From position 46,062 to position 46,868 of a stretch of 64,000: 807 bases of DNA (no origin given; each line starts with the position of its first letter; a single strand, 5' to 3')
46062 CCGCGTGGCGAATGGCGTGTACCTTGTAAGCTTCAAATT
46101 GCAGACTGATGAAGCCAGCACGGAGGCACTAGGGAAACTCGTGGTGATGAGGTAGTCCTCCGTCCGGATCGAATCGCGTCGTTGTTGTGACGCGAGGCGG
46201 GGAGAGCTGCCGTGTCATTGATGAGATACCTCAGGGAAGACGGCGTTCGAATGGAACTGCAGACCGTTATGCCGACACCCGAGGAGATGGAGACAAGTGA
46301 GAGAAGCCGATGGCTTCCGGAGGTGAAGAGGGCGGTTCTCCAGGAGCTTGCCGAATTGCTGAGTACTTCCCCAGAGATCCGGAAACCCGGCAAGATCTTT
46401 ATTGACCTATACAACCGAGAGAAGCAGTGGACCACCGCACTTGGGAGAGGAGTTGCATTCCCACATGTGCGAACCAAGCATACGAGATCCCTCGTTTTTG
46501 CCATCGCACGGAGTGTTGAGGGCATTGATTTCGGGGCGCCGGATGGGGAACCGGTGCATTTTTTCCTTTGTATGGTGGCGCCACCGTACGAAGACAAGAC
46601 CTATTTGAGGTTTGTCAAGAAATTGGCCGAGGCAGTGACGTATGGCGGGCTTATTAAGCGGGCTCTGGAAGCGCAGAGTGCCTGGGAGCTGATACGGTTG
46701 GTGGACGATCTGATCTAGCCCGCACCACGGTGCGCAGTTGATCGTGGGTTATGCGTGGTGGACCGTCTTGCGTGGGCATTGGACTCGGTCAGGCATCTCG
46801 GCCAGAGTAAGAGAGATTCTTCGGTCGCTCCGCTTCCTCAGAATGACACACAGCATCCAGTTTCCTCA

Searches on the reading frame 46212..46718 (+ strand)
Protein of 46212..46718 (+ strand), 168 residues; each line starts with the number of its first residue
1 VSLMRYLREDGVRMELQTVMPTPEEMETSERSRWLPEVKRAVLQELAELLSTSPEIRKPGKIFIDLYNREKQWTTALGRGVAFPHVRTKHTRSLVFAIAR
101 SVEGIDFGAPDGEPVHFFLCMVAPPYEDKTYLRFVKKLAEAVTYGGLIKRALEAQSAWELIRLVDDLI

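Call 3: search_protein_families(library=pfam, proteins=[window:46212-46718:+], max_evalue=1)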
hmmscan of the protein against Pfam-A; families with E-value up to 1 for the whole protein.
window:46212-46718:+ (168 aa): 1 family
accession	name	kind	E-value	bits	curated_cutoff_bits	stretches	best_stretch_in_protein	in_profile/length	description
PF00359.27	PTS_EIIA_2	-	2.5e-20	73.4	27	1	39-164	17-141/144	Phosphoenolpyruvate-dependent sugar phosphotransferase system, EIIA 2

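Call 4: search_protein_families(library=ncbifam, proteins=[window:46212-46718:+], max_evalue=1)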
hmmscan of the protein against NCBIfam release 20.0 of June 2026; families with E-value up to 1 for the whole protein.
window:46212-46718:+ (168 aa): 7 families
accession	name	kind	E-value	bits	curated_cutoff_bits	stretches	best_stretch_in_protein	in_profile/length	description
TIGR00848.1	fruA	subfamily_domain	6.5e-19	68.1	103.5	1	39-142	16-120/129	fructose PTS transporter subunit IIA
NF007389.0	PRK09913.1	equivalog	2.5e-15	56.7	151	1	39-149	18-128/148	PTS fructose transporter subunit IIA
TIGR01419.1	nitro_reg_IIA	equivalog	5.4e-14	52.3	138.7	1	30-166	11-145/145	PTS IIA-like nitrogen regulatory protein PtsN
NF008145.0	PRK10896.1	equivalog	8.7e-10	38.5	221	1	31-166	20-155/161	PTS IIA-like nitrogen regulatory protein PtsN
NF007293.0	PRK09765.1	equivalog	1.3e-09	37.2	763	1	39-166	22-151/639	PTS 2-O-a-mannosyl-D-glycerate transporter subunit IIABC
NF008319.0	PRK11109.1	equivalog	6.5e-05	22.4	302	1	43-163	22-138/376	fused PTS fructose transporter subunit IIA/HPr protein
NF010351.0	PRK13779.1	equivalog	0.056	12.3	766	1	67-97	44-73/503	bifunctional PTS system fructose-specific transporter subunit IIA/HPr protein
